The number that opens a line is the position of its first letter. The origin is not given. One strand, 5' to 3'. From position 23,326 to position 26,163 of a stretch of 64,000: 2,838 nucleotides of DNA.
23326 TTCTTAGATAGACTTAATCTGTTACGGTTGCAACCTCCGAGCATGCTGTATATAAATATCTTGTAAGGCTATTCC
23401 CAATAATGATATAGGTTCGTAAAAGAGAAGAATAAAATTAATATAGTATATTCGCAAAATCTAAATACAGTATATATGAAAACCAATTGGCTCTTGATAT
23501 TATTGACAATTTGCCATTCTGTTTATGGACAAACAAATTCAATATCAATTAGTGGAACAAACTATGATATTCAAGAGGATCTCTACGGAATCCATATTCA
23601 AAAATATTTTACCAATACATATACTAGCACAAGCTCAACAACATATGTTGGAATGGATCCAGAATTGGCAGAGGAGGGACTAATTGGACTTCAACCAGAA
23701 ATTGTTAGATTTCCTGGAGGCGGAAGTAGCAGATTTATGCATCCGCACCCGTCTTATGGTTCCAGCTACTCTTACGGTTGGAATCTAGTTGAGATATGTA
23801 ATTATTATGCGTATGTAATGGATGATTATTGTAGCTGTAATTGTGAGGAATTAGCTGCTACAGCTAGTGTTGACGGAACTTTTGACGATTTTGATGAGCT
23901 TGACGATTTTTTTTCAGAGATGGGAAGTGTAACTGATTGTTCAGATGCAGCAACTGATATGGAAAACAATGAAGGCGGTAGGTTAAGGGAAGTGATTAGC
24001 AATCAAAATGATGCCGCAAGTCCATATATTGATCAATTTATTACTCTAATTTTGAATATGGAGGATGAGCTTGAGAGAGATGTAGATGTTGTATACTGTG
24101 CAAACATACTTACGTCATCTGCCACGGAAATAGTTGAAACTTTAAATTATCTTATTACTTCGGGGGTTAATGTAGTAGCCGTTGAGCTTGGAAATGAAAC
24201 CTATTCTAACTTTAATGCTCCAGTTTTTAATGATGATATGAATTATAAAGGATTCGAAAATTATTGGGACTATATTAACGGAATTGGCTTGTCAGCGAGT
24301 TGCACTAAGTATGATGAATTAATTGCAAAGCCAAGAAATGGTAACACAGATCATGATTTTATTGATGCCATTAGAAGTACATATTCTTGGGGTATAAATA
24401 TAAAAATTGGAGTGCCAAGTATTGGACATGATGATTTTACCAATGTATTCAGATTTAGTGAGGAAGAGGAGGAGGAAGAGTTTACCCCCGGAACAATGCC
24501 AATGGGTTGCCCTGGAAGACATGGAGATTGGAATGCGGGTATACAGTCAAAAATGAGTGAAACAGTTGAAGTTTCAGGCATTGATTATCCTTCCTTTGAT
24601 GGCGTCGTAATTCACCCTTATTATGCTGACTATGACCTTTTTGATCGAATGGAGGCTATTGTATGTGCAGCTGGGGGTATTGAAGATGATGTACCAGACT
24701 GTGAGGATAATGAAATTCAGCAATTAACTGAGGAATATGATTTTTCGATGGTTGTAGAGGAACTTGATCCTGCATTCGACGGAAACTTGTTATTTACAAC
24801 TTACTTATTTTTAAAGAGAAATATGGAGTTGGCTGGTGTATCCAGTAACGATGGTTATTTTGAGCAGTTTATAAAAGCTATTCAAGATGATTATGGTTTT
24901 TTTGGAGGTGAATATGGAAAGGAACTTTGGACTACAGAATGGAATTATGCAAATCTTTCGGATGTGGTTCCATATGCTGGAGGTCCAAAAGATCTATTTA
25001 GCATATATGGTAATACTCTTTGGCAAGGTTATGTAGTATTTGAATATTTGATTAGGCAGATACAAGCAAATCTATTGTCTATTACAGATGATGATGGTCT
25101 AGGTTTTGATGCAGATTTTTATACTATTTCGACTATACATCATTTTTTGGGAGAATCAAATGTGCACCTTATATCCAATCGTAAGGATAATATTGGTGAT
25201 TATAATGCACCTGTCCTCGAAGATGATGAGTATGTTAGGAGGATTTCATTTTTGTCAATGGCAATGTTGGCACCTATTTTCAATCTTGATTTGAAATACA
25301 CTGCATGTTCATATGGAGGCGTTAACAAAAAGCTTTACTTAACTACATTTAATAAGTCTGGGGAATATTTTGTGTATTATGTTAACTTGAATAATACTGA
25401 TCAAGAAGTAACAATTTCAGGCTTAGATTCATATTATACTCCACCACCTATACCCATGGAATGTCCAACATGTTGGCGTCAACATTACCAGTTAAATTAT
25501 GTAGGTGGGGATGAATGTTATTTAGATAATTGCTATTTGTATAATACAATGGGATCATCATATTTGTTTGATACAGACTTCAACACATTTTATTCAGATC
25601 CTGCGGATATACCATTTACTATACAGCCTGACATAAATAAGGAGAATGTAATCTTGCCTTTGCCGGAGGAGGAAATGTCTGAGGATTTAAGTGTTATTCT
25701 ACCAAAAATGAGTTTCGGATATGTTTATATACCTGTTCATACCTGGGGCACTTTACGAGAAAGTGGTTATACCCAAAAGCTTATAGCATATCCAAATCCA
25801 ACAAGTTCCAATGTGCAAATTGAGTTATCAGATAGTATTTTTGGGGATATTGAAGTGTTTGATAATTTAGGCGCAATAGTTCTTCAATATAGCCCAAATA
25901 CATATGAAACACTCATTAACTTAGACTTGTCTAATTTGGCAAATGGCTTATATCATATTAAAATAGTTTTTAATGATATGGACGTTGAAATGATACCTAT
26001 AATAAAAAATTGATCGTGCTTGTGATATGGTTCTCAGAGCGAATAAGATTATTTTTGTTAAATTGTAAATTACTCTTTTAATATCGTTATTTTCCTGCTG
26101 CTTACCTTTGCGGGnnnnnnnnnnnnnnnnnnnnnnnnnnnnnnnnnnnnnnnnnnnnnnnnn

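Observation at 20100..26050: AT-rich genomic island (about 35% GC against about 52%) carrying nuclease genes, a dead IS and a large T9SS substrate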

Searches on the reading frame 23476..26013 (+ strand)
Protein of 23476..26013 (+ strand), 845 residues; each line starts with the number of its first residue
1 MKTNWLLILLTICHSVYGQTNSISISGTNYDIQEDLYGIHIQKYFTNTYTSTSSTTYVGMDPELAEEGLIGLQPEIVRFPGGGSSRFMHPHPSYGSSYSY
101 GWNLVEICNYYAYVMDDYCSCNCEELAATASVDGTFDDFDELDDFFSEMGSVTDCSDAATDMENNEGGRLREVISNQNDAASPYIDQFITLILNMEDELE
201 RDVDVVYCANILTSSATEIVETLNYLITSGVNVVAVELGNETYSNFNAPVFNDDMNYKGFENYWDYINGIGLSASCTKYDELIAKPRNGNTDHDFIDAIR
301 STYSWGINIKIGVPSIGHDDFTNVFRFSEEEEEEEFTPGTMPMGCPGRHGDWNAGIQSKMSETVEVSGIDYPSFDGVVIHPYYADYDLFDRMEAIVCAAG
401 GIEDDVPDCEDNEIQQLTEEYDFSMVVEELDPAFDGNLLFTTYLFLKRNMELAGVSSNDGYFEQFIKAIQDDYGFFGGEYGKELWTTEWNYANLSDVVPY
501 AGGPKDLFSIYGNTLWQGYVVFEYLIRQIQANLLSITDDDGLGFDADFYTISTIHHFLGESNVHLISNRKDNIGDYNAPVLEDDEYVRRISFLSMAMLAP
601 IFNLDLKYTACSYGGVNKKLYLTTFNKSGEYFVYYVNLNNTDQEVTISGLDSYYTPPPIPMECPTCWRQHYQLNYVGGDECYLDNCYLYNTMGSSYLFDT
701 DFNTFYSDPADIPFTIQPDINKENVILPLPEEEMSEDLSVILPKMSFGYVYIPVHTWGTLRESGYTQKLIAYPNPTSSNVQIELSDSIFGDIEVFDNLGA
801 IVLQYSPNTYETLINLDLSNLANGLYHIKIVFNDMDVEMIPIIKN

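Call 6: search_protein_families(library=pfam, proteins=[window:23476-26013:+], max_evalue=0.01)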
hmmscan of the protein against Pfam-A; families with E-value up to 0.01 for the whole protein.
window:23476-26013:+ (845 aa): 1 family
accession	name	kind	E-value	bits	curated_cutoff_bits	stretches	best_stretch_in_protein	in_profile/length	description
PF18962.6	Por_Secre_tail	-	3.4e-10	40.5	27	1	772-833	2-65/75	Secretion system C-terminal sorting domain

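Call 22: search_protein_families(library=ncbifam, proteins=[window:23476-26013:+], max_evalue=1)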
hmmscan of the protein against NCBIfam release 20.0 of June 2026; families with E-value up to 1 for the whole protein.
window:23476-26013:+ (845 aa): 2 families
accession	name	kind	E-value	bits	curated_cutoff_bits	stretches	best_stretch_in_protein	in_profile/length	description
TIGR04183.1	Por_Secre_tail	domain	7.2e-08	32.3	23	1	772-834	2-62/72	T9SS type A sorting domain-containing protein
NF038113.1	T9SSA_dep_M36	equivalog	6.6e-06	24.5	885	1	766-836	790-861/869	T9SS-dependent M36 family metallopeptidase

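Call 23: search_protein_families(library=padloc, proteins=[window:23476-26013:+], max_evalue=1)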
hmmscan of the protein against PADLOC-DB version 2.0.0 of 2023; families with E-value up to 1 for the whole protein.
window:23476-26013:+ (845 aa): 0 families

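Call 37: find_homologous_proteins(query=window:23476-26013:+, max_evalue=0.001)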
Query window:23476-26013:+ (845 aa): 1 proteins with E <= 0.001 among 8000 candidates.
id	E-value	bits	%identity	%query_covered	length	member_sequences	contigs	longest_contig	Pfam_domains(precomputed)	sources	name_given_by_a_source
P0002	0.0e+0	1971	100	100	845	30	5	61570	PF18962.8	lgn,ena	-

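Call 60: search_protein_representatives(protein=window:23476-25770:+)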
Query: 765 residues. Proteins with E-value up to 0.001 (for the whole library): 88; up to 1e-10: 48; up to 1e-30: 4. The best 88 are listed.
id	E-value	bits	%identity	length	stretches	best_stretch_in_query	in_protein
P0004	6.7e-66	239.8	34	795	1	26-752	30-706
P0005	5.1e-41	157.5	35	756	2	6-384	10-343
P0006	5.6e-41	157.3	96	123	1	399-476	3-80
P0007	5.7e-36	140.8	99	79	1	174-247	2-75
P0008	1.7e-30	122.6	32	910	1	26-756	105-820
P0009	3.2e-29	118.4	31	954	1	23-707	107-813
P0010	1.5e-28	116.2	31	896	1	23-756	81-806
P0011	7.3e-25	104.0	33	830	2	63-314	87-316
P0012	2.1e-24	102.5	30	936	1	22-665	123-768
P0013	3.4e-24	101.8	32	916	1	31-710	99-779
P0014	1.5e-23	99.7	29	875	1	23-755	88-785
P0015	1.7e-23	99.5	31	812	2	22-329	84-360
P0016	8.8e-23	97.2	31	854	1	67-644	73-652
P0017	9.5e-23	97.0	31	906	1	24-719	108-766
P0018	1.0e-22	96.9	33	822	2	182-644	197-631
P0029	1.1e-17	80.4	31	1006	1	22-639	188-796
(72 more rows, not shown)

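Call 61: search_protein_families(library=pfam, proteins=[P0004, P0005, P0008, P0009, P0010, P0012, P0013, P0014, P0017, P0029], max_evalue=0.01)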
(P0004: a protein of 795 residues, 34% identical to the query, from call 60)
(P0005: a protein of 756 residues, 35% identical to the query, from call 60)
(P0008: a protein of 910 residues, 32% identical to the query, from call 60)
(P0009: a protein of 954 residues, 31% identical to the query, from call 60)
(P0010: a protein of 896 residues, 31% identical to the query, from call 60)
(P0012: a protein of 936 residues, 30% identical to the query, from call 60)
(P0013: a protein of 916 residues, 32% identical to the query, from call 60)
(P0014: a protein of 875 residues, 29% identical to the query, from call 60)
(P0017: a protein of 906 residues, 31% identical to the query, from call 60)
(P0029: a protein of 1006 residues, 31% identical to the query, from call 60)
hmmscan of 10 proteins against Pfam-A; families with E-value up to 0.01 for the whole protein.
P0004 (795 aa): 1 family
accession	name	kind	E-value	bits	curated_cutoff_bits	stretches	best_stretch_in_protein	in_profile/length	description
PF18962.6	Por_Secre_tail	-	8.2e-11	42.5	27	1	724-793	2-75/75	Secretion system C-terminal sorting domain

P0005 (756 aa): 2 families
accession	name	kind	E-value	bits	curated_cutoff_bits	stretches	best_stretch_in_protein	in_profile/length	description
PF18962.6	Por_Secre_tail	-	8.4e-15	55.3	27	1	679-754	1-75/75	Secretion system C-terminal sorting domain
PF13585.12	CHU_C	-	0.00019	21.9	27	1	682-749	12-78/86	CHU_C Type IX secretion signal domain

P0008 (910 aa): 2 families
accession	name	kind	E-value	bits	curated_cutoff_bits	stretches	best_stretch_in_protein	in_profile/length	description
PF18962.6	Por_Secre_tail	-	6.9e-09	36.3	27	1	833-900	1-68/75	Secretion system C-terminal sorting domain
PF16967.11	TcfC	-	0.00042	20.3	29.4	1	858-895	14-51/68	E-set like domain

P0009 (954 aa): 1 family
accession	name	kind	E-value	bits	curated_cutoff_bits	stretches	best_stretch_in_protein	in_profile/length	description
PF18962.6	Por_Secre_tail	-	8e-08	32.9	27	1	877-943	1-67/75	Secretion system C-terminal sorting domain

P0010 (896 aa): 1 family
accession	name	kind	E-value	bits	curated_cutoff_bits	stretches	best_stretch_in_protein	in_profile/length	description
PF18962.6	Por_Secre_tail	-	1.5e-08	35.2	27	1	822-893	3-74/75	Secretion system C-terminal sorting domain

P0012 (936 aa): 1 family
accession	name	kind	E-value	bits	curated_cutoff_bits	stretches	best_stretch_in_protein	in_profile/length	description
PF18962.6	Por_Secre_tail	-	4.7e-11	43.3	27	1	860-927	1-68/75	Secretion system C-terminal sorting domain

P0013 (916 aa): 1 family
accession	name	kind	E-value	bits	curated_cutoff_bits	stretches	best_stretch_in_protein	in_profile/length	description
PF18962.6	Por_Secre_tail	-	9.8e-11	42.2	27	1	839-913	1-74/75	Secretion system C-terminal sorting domain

P0014 (875 aa): 1 family
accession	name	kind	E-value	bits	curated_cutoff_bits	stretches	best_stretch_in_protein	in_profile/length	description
PF18962.6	Por_Secre_tail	-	3.4e-11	43.7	27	1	804-869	1-70/75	Secretion system C-terminal sorting domain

P0017 (906 aa): 1 family
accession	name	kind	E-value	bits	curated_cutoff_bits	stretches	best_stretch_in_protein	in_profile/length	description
PF18962.6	Por_Secre_tail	-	2.2e-10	41.1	27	1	828-903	1-74/75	Secretion system C-terminal sorting domain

P0029 (1006 aa): 1 family
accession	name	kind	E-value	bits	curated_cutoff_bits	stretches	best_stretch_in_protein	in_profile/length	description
PF18962.6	Por_Secre_tail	-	2.2e-09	37.9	27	1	930-993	3-66/75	Secretion system C-terminal sorting domain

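Call 65: search_solved_structures(query=A3, max_evalue=1, show_alignments=1)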
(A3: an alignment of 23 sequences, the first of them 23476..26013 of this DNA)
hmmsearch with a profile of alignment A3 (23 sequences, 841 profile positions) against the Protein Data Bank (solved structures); distinct sequences matched with E-value up to 1: 6.
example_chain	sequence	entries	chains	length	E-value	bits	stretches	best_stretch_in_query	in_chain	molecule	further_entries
8glk_D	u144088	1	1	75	1.4e-12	49.8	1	763-838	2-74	Endonuclease I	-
7pzj_A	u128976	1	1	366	3.3e-08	35.4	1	755-835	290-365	Lipase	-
8glj_D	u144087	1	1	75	2.8e-07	32.3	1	763-833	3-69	Por secretion system C-terminal sorting domain-containing protein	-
5jvk_A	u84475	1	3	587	2.7e-05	25.8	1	760-839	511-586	Uncharacterized protein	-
5uyt_A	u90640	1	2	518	0.0001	23.9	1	754-838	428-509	Ice-binding protein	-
8qb1_A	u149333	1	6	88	0.00072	21.1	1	762-839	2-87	Mirolase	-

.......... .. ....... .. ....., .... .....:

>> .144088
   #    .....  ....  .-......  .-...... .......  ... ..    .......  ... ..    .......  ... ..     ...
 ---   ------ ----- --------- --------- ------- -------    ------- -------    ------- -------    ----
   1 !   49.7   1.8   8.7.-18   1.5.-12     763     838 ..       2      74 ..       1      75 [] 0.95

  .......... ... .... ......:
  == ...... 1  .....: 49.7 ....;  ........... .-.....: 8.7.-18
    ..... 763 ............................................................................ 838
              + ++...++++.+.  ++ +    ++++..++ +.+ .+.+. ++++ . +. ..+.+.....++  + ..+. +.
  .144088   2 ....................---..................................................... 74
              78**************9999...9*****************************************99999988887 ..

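Call 79: predict_structure(alignment_id=A3)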
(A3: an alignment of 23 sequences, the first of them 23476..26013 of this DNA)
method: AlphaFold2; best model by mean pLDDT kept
length: 845 residues; sequences in the alignment: 23
mean_pLDDT: 62.9   pTM: 0.67
mean pLDDT of the five models: 62.9, 62.0, 61.2, 60.1, 57.8
residues with pLDDT >= 90: 62; 70-90: 275; 50-70: 256; < 50: 252
segments of 3 or more residues with pLDDT < 50: 1-19, 48-59, 93-100, 118-120, 132-135, 153-162, 286-290, 318-348, 383-461, 494-506, 572-583, 655-676, 711-713, 726-734, 757-767
pLDDT, mean of each block of 10 residues (from residue 1): 29 35 77 89 58 38 74 88 63 47 67 57 55 53 60 47 55 64 77 91 90 81 91 89 55 57 81 57 51 85 84 68 32 30 38 77 86 86 47 43 35 39 45 42 36 37 56 58 81 47 47 76 81 57 63 79 65 42 62 88 87 64 82 83 78 47 34 48 71 60 50 52 47 57 82 56 44 80 69 80 79 83 86 68 85
secondary structure, 60 per line:
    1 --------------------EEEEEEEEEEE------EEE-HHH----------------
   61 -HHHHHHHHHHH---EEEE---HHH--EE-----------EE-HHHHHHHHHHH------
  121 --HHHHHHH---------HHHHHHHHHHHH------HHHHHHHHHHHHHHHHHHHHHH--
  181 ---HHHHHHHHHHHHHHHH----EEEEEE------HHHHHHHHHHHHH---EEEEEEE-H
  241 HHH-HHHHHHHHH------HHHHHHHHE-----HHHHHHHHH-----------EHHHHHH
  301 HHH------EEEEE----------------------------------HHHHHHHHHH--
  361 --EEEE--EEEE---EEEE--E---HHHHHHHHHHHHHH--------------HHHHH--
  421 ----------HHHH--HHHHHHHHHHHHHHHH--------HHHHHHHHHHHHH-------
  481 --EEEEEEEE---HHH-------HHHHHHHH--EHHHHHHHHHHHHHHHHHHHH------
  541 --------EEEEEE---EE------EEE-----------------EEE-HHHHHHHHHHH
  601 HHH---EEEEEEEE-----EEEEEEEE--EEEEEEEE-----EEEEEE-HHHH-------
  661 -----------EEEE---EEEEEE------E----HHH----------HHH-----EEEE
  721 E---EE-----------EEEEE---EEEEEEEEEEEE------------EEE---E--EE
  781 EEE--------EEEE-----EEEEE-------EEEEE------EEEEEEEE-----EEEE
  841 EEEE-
elements in order (helices of 4 or more, strands of 3 or more residues): E21-31 E38-40 H62-72 E76-79 H104-114 H123-129 H139-150 H157-178 H184-199 E204-209 H216-228 E232-238 H240-243 H245-253 H260-267 H274-282 H295-303 E310-314 H349-358 E363-366 E369-372 E376-379 H386-399 H414-418 H431-434 H437-452 H461-473 E483-490 H504-511 H515-534 E549-554 E566-568 E586-588 H590-603 E607-614 E620-627 E630-637 E643-648 H650-653 E672-675 E679-684 E717-721 E738-742 E746-757 E770-772 E779-783 E792-795 E801-805 E813-817 E824-831 E837-844

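Call 83: fold_search(model_id=the predicted structure, library=pdb)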
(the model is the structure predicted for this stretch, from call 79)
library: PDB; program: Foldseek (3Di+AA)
matches with E <= 10: 1078; with E <= 0.001: 100
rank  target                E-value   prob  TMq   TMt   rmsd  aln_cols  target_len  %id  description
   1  6zt7_A                8.3e-11  1.00  0.39  0.62   9.4       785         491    9  X-ray structure of mutated arabinofuranosidase (released 2021-02-10)
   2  6zt9_C                1.3e-09  1.00  0.41  0.65   7.6       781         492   10  X-ray structure of mutated arabinofuranosidase (released 2021-02-10)
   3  2y2w_A                1.3e-09  1.00  0.33  0.52  11.4       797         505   11  Elucidation of the substrate specificity and protein structure of AbfB, a family 51 alpha-L-arabinofuranosidase from B (released 2011-12-28)
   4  7pr9_A                3.3e-09  1.00  0.35  0.63  10.9       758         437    9  Crystal structure of Burkholderia pseudomallei heparanase in complex with covalent inhibitor VL166 (released 2022-08-03)
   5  7pr9_B                5.2e-09  1.00  0.34  0.61  11.1       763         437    9  Crystal structure of Burkholderia pseudomallei heparanase in complex with covalent inhibitor VL166 (released 2022-08-03)
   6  4qaw_C                5.5e-09  1.00  0.29  0.44  17.7       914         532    8  Structure of modular Xyn30D from Paenibacillus barcinonensis (released 2014-10-08)
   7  4qaw_B                1.8e-08  1.00  0.23  0.34  18.4       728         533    9  Structure of modular Xyn30D from Paenibacillus barcinonensis (released 2014-10-08)
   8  4qaw_D                1.9e-08  1.00  0.24  0.35  17.5       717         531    8  Structure of modular Xyn30D from Paenibacillus barcinonensis (released 2014-10-08)
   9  4qaw_A                2.3e-08  1.00  0.28  0.42  17.3       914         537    7  Structure of modular Xyn30D from Paenibacillus barcinonensis (released 2014-10-08)
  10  4qaw_E                3.1e-08  1.00  0.24  0.35  16.8       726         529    9  Structure of modular Xyn30D from Paenibacillus barcinonensis (released 2014-10-08)
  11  2c8n_B                3.8e-08  1.00  0.36  0.58  10.6       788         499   10  The Structure of a family 51 arabinofuranosidase, Araf51, from Clostridium thermocellum in complex with 1,3-linked ara (released 2005-12-14)
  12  3clw_A                4.2e-08  1.00  0.30  0.48  11.9       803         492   10  Crystal structure of conserved exported protein from Bacteroides fragilis (released 2008-04-29)
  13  6iuj_A                6.1e-08  1.00  0.31  0.52  11.0       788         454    9  Crystal structure of GH30 xylanase B from Talaromyces cellulolyticus (released 2019-01-30)
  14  4qaw_H                6.4e-08  1.00  0.24  0.36  16.1       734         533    8  Structure of modular Xyn30D from Paenibacillus barcinonensis (released 2014-10-08)
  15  3kl0_C                6.7e-08  1.00  0.29  0.56  10.6       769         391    7  Crystal structure of the glucuronoxylan xylanohydrolase XynC from Bacillus subtilis (released 2010-12-08)
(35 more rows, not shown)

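Call 103: find_encoding_contigs(protein=P0004, flank=6000, max_places=4)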
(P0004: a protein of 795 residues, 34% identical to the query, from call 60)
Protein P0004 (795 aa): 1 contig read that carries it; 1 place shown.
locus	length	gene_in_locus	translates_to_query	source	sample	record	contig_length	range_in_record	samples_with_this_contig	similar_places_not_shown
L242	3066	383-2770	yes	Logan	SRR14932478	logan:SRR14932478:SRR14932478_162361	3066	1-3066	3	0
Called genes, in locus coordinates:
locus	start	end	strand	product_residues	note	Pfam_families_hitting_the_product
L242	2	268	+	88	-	?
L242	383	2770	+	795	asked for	PF18962:Por_Secre_tail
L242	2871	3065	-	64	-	?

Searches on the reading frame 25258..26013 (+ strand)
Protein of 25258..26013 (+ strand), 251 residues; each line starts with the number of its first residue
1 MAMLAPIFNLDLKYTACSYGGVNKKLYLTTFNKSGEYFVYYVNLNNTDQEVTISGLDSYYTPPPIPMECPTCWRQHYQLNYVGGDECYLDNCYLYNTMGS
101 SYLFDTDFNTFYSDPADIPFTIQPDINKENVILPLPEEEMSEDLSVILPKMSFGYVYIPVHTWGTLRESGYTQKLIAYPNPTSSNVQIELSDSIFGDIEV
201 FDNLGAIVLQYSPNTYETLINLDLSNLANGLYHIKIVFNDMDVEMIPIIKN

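Call 74: find_encoding_contigs(protein=window:25258-26013:+, flank=8000, max_places=10)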
Protein window:25258-26013:+ (251 aa): 1 contig read that carries it; 1 place shown.
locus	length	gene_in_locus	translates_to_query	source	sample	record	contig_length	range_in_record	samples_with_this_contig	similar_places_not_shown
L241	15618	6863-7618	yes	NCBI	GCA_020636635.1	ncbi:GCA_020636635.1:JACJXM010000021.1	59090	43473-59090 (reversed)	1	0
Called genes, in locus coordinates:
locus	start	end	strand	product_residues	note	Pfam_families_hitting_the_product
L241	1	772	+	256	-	PF18962:Por_Secre_tail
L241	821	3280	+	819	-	PF02922:CBM_48 (faint), PF16561:AMPK1_CBM (faint), PF22058:X25_BaPul_like (faint), PF00041:fn3 (weak), PF18962:Por_Secre_tail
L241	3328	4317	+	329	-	PF16561:AMPK1_CBM (faint), PF02922:CBM_48 (faint), PF22058:X25_BaPul_like (faint), PF18962:Por_Secre_tail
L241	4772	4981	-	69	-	-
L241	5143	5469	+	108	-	PF02012:BNR (faint), PF15902:Sortilin-Vps10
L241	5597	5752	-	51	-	-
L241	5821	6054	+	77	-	-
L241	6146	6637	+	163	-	-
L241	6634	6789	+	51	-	-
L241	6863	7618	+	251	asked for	PF18962:Por_Secre_tail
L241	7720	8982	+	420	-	PF00266:Aminotran_5, PF22580:KYNU_C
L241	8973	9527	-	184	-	PF12867:DinB_2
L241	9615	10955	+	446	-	PF00070:Pyr_redox (faint), PF01266:DAO (faint), PF01494:FAD_binding_3, PF07992:Pyr_redox_2 (faint)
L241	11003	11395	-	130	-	-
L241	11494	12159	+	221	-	PF16403:Bact_surface_Ig-like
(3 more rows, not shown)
